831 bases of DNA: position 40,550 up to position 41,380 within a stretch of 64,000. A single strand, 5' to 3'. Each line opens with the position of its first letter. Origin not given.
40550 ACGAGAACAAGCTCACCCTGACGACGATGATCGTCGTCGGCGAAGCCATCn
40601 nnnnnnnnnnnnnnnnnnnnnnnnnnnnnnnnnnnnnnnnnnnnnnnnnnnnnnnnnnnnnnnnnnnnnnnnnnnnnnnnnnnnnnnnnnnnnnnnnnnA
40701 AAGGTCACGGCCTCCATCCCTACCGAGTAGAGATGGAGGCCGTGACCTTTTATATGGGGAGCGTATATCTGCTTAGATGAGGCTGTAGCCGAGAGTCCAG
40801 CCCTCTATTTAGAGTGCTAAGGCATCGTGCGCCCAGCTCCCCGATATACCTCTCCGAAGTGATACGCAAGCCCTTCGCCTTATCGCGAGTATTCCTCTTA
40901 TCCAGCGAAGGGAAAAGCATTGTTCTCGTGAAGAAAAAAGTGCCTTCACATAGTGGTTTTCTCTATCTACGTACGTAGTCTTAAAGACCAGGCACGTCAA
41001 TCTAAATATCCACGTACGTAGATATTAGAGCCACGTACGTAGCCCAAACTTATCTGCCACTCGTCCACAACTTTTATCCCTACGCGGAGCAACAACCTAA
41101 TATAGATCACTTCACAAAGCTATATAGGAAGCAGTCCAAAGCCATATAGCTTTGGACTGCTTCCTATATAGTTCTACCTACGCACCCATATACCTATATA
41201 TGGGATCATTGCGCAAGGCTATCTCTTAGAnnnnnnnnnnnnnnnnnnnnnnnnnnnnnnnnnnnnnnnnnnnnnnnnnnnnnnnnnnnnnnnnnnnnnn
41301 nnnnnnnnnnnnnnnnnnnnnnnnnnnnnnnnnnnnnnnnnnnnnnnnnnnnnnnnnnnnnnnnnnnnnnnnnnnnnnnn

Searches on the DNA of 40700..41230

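Call 34: search_rna_families(source=window, start=40700, end=41230, threshold=evalue, max_evalue=10)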
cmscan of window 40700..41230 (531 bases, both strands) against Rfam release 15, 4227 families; matches with E-value up to 10: 16.
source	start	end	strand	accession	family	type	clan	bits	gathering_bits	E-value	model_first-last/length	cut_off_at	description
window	41122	41169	-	RF03556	mir-559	Gene; miRNA;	-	31.3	95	0.00039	1-91/91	no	mir-559 microRNA precursor family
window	41117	41174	+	RF03519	mir-238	Gene; miRNA;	-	30.4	80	0.00042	1-85/85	no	mir-238 microRNA precursor family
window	41117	41174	-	RF03519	mir-238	Gene; miRNA;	-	29.8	80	0.00061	1-85/85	no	mir-238 microRNA precursor family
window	41125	41165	+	RF02516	MIR393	Gene; miRNA;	-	27.8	60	0.00067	1-126/126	no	mir-393 microRNA precursor family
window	41107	41176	-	RF01896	mir-142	Gene; miRNA;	-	26.3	57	0.0046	1-85/85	no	mir-142 microRNA precursor family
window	41121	41173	+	RF03283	mir-1010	Gene; miRNA;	-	24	70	0.0086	22-77/93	no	mir-1010 microRNA precursor family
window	41117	41172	-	RF04154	mir-1277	Gene; miRNA;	-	23.7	81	0.054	1-78/78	no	mir-1277 microRNA precursor family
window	41108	41184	+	RF01896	mir-142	Gene; miRNA;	-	23.4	57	0.026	1-85/85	no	mir-142 microRNA precursor family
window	41122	41168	-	RF04246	MIR169_8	Gene; miRNA;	CL00098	20.9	107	0.24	3-137/137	no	MIR169_8 microRNA precursor family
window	40704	40746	-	RF01024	mir-944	Gene; miRNA;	-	20.6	100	0.49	1-88/88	no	mir-944 microRNA precursor family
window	40964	41024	-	RF04154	mir-1277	Gene; miRNA;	-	18.1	81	1.5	21-56/78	no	mir-1277 microRNA precursor family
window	41114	41181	+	RF04158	mir-568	Gene; miRNA;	-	17.2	75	5.9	1-93/93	no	mir-568 microRNA precursor family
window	40703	40784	+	RF01809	symR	Gene; antitoxin;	-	16.9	61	1.4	1-77/77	no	SymR antitoxin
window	40700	40756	-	RF01921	mir-1296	Gene; miRNA;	-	15.3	100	5.9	1-81/87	3'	mir-1296 microRNA precursor family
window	40806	40841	-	RF02038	SPRY4-IT1_1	Gene; lncRNA;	-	14.6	50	2.1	56-91/91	no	SPRY4-IT1 conserved region 1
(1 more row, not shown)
